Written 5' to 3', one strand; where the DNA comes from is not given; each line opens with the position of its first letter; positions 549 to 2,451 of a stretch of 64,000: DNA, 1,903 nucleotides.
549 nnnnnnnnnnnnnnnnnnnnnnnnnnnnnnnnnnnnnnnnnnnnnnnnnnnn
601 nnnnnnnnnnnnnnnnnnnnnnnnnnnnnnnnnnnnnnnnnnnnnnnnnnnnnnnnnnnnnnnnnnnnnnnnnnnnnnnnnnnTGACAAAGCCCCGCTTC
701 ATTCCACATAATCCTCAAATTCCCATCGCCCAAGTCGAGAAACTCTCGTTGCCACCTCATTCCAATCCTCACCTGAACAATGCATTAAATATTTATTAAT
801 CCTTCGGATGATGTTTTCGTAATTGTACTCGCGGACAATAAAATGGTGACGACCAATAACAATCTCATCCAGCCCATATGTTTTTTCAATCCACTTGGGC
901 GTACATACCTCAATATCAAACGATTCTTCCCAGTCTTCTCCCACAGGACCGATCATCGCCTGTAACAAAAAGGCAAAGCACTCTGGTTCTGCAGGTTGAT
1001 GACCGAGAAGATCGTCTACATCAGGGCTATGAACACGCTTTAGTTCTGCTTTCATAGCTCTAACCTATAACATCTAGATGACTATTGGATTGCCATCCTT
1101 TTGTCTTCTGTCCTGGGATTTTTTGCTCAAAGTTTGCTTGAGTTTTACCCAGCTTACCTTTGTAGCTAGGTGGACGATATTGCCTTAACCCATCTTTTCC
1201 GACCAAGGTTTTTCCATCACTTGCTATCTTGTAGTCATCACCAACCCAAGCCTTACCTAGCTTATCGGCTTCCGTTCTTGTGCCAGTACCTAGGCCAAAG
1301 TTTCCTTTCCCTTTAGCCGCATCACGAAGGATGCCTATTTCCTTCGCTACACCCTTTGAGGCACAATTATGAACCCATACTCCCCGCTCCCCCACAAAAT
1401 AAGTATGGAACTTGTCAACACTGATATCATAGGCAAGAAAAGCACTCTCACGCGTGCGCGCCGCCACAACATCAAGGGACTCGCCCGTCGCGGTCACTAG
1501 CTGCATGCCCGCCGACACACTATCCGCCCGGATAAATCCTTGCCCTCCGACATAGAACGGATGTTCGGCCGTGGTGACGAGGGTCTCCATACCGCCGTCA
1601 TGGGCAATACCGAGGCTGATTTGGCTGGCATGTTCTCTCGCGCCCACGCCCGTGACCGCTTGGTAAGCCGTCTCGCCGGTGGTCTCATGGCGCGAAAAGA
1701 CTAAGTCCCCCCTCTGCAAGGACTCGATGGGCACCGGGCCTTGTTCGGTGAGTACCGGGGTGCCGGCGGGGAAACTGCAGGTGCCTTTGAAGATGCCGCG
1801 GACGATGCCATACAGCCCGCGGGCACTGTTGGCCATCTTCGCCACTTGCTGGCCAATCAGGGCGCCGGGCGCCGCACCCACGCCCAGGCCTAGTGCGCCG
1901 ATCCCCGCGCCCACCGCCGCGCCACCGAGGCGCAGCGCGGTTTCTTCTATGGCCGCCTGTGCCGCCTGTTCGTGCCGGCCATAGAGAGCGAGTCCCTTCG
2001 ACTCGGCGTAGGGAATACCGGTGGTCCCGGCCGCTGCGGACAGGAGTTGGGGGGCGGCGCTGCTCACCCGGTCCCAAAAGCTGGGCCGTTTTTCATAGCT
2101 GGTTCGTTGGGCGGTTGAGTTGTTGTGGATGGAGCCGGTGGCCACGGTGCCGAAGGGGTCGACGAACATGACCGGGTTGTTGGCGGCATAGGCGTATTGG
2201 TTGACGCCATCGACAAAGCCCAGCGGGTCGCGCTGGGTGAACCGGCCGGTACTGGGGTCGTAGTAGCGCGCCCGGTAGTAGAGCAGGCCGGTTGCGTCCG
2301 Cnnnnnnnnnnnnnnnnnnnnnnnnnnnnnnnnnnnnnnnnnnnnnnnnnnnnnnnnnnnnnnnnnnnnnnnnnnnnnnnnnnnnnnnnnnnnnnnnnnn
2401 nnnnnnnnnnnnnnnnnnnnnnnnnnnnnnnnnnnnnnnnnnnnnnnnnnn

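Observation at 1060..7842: C-terminal toxin switching occurs exactly at the conserved VWVHNC end of the HINT domain; three different tails follow the same junction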

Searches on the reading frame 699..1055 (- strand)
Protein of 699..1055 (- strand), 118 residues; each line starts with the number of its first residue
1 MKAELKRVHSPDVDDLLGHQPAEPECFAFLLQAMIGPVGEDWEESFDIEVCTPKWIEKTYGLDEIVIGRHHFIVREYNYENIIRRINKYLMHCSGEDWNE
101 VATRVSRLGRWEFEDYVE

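Call 8: search_protein_families(library=pfam, max_evalue=0.1, proteins=[window:702-1055:-])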
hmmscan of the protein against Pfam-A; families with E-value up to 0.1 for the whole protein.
seq(118 aa): 1 family
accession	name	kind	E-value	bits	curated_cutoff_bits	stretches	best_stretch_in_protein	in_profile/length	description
PF15586.11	Imm8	-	5.6e-36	123.6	27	1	3-116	1-114/114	Immunity protein 8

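Call 38: find_encoding_contigs(protein=window:699-1055:-, flank=10000, max_places=8)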
Protein window:699-1055:- (118 aa): 12 contigs read that carry it; 8 places shown.
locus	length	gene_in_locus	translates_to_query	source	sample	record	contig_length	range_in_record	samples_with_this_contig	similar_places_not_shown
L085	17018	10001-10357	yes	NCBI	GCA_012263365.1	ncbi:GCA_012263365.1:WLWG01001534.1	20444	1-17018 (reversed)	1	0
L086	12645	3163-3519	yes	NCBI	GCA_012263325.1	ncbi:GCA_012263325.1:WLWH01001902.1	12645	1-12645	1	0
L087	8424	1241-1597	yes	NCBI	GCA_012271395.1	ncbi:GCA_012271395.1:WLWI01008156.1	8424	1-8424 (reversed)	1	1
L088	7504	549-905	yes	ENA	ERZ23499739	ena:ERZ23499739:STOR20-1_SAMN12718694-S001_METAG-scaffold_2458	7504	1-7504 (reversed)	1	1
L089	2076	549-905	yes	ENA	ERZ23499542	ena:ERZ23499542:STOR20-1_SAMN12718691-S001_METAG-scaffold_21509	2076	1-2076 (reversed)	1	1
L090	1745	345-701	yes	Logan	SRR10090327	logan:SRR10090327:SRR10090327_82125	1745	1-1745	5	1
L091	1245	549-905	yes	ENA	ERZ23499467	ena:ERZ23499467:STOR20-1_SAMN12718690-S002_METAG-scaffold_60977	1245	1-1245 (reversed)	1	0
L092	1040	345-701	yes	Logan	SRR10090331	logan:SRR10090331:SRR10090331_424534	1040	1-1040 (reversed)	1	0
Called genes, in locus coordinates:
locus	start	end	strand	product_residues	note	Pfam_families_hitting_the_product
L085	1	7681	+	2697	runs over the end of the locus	PF01841:Transglut_core, PF20148:DUF6531, PF05593:RHS_repeat, PF25023:TEN_YD-shell, PF07591:PT-HINT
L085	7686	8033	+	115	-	-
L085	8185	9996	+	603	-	PF05593:RHS_repeat (faint), PF25023:TEN_YD-shell, PF21724:DUF6861 (weak), PF07591:PT-HINT, PF13403:Hint_2 (weak)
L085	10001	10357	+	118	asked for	PF15586:Imm8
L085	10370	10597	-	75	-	PF05016:ParE_toxin (weak)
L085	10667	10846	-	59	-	-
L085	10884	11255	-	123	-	PF13560:HTH_31, PF12844:HTH_19 (weak), PF13443:HTH_26 (weak), PF01381:HTH_3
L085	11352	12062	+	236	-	PF01807:Zn_ribbon_DnaG, PF08275:DNAG_N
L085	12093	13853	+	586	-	PF01751:Toprim (weak), PF13155:Toprim_2, PF13362:Toprim_3, PF13662:Toprim_4, PF27228:MTBMA_p00010_2nd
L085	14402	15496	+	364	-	PF00589:Phage_integrase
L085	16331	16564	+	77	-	-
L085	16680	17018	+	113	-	?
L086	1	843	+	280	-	?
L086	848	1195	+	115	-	-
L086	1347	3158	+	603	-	PF05593:RHS_repeat (faint), PF25023:TEN_YD-shell, PF07591:PT-HINT, PF13403:Hint_2 (weak)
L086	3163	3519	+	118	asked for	PF15586:Imm8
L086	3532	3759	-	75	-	PF05016:ParE_toxin (weak)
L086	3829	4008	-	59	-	-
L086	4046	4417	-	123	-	PF13560:HTH_31, PF12844:HTH_19 (weak), PF13443:HTH_26 (weak), PF01381:HTH_3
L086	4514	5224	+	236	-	PF01807:Zn_ribbon_DnaG, PF08275:DNAG_N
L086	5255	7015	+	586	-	PF01751:Toprim (weak), PF13155:Toprim_2, PF13362:Toprim_3, PF13662:Toprim_4, PF27228:MTBMA_p00010_2nd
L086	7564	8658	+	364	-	PF00589:Phage_integrase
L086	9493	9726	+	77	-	-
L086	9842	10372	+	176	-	-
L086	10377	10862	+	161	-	-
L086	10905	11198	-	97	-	PF05016:ParE_toxin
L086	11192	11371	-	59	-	-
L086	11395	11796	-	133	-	PF13560:HTH_31, PF01381:HTH_3, PF12844:HTH_19, PF13443:HTH_26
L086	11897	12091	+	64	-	PF01807:Zn_ribbon_DnaG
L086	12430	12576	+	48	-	-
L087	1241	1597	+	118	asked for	PF15586:Imm8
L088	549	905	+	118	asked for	PF15586:Imm8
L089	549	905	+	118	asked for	PF15586:Imm8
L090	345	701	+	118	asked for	PF15586:Imm8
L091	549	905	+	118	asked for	PF15586:Imm8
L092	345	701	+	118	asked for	PF15586:Imm8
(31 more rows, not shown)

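Call 63: list_cluster_members(proteins=[window:699-1055:-, window:7306-7560:-, window:8152-15582:-, window:29581-30672:-, window:35573-37681:-])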
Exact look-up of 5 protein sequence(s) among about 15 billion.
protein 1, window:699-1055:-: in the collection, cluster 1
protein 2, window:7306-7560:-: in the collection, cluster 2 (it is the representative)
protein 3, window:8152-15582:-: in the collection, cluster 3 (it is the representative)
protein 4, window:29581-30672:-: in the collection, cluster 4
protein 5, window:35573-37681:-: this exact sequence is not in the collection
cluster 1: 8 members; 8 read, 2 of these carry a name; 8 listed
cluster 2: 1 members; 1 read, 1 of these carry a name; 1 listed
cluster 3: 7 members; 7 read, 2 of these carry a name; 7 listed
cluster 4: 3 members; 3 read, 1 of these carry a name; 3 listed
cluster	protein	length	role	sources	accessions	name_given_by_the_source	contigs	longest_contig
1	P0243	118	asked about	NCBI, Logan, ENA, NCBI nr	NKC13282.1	MAG: hypothetical protein GKR94_14130 [Gammaproteobacteria bacterium] | hypothetical protein [Gammaproteobacteria bacterium]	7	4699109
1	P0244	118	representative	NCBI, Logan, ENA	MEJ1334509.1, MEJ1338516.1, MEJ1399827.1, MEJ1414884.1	MAG: immunity 8 family protein [Candidatus Sedimenticola sp. (ex Thyasira tokunagai)]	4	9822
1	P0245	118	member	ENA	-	-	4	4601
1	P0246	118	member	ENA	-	-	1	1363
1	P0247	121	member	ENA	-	-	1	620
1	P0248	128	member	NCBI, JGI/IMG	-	-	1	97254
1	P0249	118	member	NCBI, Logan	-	-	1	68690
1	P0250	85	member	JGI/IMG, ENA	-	-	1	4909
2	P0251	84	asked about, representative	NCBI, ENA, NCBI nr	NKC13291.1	MAG: hypothetical protein GKR94_14175 [Gammaproteobacteria bacterium] | hypothetical protein [Gammaproteobacteria bacterium]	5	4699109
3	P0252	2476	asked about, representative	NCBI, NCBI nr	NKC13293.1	MAG: hypothetical protein GKR94_14185 [Gammaproteobacteria bacterium] | hypothetical protein [Gammaproteobacteria bacterium]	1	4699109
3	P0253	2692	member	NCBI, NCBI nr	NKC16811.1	MAG: hypothetical protein GKR94_32845 [Gammaproteobacteria bacterium] | hypothetical protein [Gammaproteobacteria bacterium]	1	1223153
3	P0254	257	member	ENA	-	-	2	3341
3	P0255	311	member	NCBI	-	-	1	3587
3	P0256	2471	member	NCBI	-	-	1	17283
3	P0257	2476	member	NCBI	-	-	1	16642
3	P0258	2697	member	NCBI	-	-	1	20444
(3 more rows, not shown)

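Call 65: find_encoding_contigs(protein=P0253, flank=10000, max_places=4)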
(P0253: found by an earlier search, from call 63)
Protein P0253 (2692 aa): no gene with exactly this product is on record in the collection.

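Call 66: find_encoding_contigs(protein=P0258, flank=10000, max_places=4)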
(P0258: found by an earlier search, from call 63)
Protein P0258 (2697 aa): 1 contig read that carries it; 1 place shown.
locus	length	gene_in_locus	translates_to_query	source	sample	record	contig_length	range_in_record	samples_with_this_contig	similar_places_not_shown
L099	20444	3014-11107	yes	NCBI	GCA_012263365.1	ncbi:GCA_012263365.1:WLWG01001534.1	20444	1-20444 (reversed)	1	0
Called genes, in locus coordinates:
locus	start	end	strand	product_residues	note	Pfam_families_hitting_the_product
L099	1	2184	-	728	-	?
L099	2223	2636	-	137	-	-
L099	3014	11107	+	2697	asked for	PF01841:Transglut_core, PF20148:DUF6531, PF05593:RHS_repeat, PF25023:TEN_YD-shell, PF07591:PT-HINT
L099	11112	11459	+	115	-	-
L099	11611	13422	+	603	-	PF05593:RHS_repeat (faint), PF25023:TEN_YD-shell, PF21724:DUF6861 (weak), PF07591:PT-HINT, PF13403:Hint_2 (weak)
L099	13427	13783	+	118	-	PF15586:Imm8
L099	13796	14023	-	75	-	PF05016:ParE_toxin (weak)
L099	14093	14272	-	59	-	-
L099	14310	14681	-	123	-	PF13560:HTH_31, PF12844:HTH_19 (weak), PF13443:HTH_26 (weak), PF01381:HTH_3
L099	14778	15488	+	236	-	PF01807:Zn_ribbon_DnaG, PF08275:DNAG_N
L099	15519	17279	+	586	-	PF01751:Toprim (weak), PF13155:Toprim_2, PF13362:Toprim_3, PF13662:Toprim_4, PF27228:MTBMA_p00010_2nd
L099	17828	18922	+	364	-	PF00589:Phage_integrase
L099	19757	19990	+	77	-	-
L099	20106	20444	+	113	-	?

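Call 87: search_protein_families(library=pfam, max_evalue=0.1, proteins=[L086:9842-10372:+, L086:10377-10862:+])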
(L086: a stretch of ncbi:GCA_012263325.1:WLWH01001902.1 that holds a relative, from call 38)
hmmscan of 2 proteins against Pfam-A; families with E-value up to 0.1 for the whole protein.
L086:9842-10372:+ (176 aa): 0 families

L086:10377-10862:+ (161 aa): 1 family
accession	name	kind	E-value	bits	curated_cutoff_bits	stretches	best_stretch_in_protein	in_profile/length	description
PF13360.13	PQQ_2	-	0.013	15.6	27.6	1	66-129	32-98/233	Outer membrane protein assembly factor BamB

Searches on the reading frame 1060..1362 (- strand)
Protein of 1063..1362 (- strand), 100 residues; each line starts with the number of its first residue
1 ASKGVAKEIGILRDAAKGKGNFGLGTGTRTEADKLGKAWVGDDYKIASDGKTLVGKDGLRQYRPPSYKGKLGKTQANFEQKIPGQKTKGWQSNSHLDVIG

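Call 8: search_protein_families(library=pfam, max_evalue=0.1, proteins=[window:1063-1362:-])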
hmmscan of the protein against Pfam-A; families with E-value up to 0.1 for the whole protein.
seq(100 aa): 1 family
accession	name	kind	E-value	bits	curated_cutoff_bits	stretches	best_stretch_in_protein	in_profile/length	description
PF09200.16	Monellin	-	0.062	13.6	23.6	0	32-47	15-30/43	Monellin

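Call 10: search_solved_structures(query=window:1063-1362:-, max_evalue=10, show_alignments=2)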
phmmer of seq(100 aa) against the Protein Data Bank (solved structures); distinct sequences matched with E-value up to 10: 1.
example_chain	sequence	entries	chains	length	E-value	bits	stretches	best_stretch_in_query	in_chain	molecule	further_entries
6c26_1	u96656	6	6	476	2.2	11.9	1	50-97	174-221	Dolichyl-diphosphooligosaccharide--protein glycosyltransferase subunit 1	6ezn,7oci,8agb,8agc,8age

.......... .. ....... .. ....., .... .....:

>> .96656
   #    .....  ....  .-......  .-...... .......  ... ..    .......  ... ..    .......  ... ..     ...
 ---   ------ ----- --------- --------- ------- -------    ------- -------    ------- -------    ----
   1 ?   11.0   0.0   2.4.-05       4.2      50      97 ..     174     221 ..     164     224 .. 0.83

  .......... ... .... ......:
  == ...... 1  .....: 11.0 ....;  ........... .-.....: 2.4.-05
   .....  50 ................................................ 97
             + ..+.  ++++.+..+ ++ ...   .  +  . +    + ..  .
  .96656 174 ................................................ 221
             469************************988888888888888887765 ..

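Call 11: search_protein_families(library=ncbifam, max_evalue=1, proteins=[window:1063-1362:-])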
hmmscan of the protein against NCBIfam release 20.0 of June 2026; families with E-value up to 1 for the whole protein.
seq(100 aa): 0 families

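Call 19: find_homologous_proteins(query=window:1063-1362:-, max_evalue=0.001)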
Query seq(100 aa) (100 aa): 82 proteins with E <= 0.001 among 83 candidates.
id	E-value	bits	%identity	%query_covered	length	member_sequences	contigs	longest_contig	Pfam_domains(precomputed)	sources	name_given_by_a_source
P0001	1.1e-50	188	87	98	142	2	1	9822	-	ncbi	ncbi:MAG: adhesin, partial [Candidatus Sedimenticola sp. (ex Thyasira tokunagai)]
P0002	1.5e-50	188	87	98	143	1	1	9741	-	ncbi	ncbi:MAG: hypothetical protein RPU41_03735, partial [Candidatus Sedimenticola sp. (ex Thyasira tokun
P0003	1.7e-50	187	87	98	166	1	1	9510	-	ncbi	ncbi:MAG: hypothetical protein RPU40_06525 [Candidatus Sedimenticola sp. (ex Thyasira tokunagai)]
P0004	4.7e-45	170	78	98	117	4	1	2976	-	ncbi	-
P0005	1.3e-44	169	76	97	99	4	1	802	-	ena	-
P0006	6.0e-44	166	75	97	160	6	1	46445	-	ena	-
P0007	7.9e-44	166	77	97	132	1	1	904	-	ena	-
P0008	1.1e-40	156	70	97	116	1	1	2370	-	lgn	-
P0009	3.5e-39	151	72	94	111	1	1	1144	-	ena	-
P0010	6.7e-38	147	71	89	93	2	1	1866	-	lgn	-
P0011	9.9e-38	146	68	97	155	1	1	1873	-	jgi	-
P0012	5.3e-35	138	73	82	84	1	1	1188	-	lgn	-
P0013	8.5e-35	137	70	89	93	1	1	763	-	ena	-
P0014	1.0e-34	137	67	88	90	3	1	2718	-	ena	-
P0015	3.7e-34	135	69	89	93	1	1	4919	-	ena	-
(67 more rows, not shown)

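Call 33: predict_structure(alignment_id=A2)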
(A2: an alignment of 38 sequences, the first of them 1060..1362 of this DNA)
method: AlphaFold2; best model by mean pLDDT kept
length: 100 residues; sequences in the alignment: 38
mean_pLDDT: 90.4   pTM: 0.83
mean pLDDT of the five models: 90.4, 90.1, 89.8, 88.8, 88.2
residues with pLDDT >= 90: 72; 70-90: 21; 50-70: 7; < 50: 0
segments of 3 or more residues with pLDDT < 50: none
pLDDT, mean of each block of 10 residues (from residue 1): 80 82 90 97 97 96 96 95 81 90
secondary structure, 60 per line:
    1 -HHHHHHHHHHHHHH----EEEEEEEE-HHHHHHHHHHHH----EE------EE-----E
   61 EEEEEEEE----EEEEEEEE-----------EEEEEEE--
elements in order: H2-15 E20-27 H29-40 E60-68 E73-80 E92-98

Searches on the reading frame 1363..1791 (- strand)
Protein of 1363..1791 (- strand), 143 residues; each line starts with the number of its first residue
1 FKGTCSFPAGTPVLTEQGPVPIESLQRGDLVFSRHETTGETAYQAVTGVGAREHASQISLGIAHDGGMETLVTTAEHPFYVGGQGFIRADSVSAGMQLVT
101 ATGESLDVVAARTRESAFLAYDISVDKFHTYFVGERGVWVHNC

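Call 28: search_protein_representatives(protein=window:1363-1791:-)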
Query: 143 residues. Proteins with E-value up to 0.001 (for the whole library): 17868; up to 1e-10: 5563; up to 1e-30: 18. The best 150 are listed.
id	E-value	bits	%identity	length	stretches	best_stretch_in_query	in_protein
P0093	1.1e-68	245.8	34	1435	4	6-142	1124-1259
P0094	3.0e-48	179.6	89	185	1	49-143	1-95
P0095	4.6e-45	169.3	40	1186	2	3-142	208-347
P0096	1.1e-43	164.8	40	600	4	20-142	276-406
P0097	4.7e-41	156.3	41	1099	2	4-142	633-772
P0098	3.5e-38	147.0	38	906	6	5-106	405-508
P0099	8.8e-37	142.4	36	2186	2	6-143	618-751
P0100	3.7e-36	140.4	40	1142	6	69-143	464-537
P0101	1.9e-35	138.1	40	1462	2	5-142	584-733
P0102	2.3e-35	137.9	37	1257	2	6-142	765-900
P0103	6.4e-33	130.0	45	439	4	3-110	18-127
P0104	1.7e-32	128.5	36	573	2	6-142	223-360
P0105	4.6e-32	127.2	42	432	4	6-103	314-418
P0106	1.2e-31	125.9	41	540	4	6-99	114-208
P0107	2.7e-31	124.7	40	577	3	21-142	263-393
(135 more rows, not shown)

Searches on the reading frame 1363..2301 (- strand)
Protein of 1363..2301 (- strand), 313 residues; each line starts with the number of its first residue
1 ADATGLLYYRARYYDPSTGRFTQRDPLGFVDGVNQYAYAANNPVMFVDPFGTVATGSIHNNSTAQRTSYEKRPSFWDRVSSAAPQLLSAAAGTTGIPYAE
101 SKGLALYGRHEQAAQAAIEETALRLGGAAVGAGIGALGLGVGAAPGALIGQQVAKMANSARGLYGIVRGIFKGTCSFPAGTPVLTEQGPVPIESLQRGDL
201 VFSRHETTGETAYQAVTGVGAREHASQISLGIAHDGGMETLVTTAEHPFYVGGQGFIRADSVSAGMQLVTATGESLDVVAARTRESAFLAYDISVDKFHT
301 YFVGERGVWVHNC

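Call 34: find_related_loci(query=window:1363-2301:-, collection=genome_contigs, flank=10000)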
Query window:1363-2301:- (313 aa) in genome_contigs; peptide patterns used: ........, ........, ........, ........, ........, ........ (x = any residue, [..] = any of these).
243 stretches matched a pattern; 158 encode a relative of the query (tblastn E <= 1e-3); the best 80 are kept; 79 distinct loci.
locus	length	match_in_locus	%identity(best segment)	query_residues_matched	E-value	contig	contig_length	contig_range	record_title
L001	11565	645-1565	29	4-313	1e-35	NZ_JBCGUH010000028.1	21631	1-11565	Paenibacillus wenxiniae strain DSM 100576 100576_scaffold28, whole genome shotgun sequence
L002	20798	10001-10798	31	33-312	5e-32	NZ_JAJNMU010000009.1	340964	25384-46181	Paenibacillus periandrae strain PM10 NODE_9_length_340964_cov_41.745964, whole genome shotgun sequence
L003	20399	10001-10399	35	2-135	3e-19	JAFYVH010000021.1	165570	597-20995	MAG: Clostridia bacterium isolate RGIG7454 Water_buffalos_Colon-1__c948699, whole genome shotgun sequence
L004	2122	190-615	36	2-161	5e-19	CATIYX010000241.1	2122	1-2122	MAG: uncultured Clostridia bacterium isolate iMGMC-479_1678881679 genome assembly, contig: MegahitA5_508179, whole genom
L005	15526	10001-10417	34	174-312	1e-18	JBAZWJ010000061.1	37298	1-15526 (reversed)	MAG: Desulfobacteraceae bacterium isolate SO_2017_GW1_28 NODE_5106_length_37298_cov_1.281806_OW334_2017, whole genome sh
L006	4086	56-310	44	3-90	4e-17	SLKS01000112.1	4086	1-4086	MAG: Kiritimatiellae bacterium isolate CSSed165cm_27R1 CSSed16-5cm-120791, whole genome shotgun sequence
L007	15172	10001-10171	54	3-59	2e-16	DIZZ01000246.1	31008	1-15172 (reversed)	MAG TPA_asm: Verrucomicrobia bacterium UBA6015 UBA6015_contig_9448, whole genome shotgun sequence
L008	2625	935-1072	71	4-51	2e-16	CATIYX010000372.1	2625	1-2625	MAG: uncultured Clostridia bacterium isolate iMGMC-479_1678881679 genome assembly, contig: MegahitA5_394715, whole genom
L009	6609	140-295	62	3-54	7e-16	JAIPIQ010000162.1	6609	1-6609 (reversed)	MAG: Candidatus Neomarinimicrobiota bacterium isolate Tobar13.5m-G82 Tobar13-5m-C12192, whole genome shotgun sequence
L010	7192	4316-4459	68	5-54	6e-16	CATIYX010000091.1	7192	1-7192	MAG: uncultured Clostridia bacterium isolate iMGMC-479_1678881679 genome assembly, contig: MegahitA5_120524, whole genom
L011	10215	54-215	59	2-57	7e-16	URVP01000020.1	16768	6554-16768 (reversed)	uncultured Clostridiales bacterium isolate UMGS1388 genome assembly, contig: NODE_401_length_16768_cov_7.914558, whole g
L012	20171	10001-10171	58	2-60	1e-15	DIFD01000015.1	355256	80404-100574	MAG TPA_asm: Peptococcaceae bacterium UBA5757 UBA5757_contig_2872, whole genome shotgun sequence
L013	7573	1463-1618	63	4-57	1e-15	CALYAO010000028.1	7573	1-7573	MAG: uncultured Clostridia bacterium isolate E13__bin180 genome assembly, contig: E13__k127_2606535, whole genome shotgu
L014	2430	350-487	67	4-51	9e-16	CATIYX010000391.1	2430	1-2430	MAG: uncultured Clostridia bacterium isolate iMGMC-479_1678881679 genome assembly, contig: MegahitA5_432470, whole genom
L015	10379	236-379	62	4-53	2e-15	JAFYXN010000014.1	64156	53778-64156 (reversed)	MAG: Clostridia bacterium isolate RGIG7512 Water_buffalos_Colon.Co__c1148220, whole genome shotgun sequence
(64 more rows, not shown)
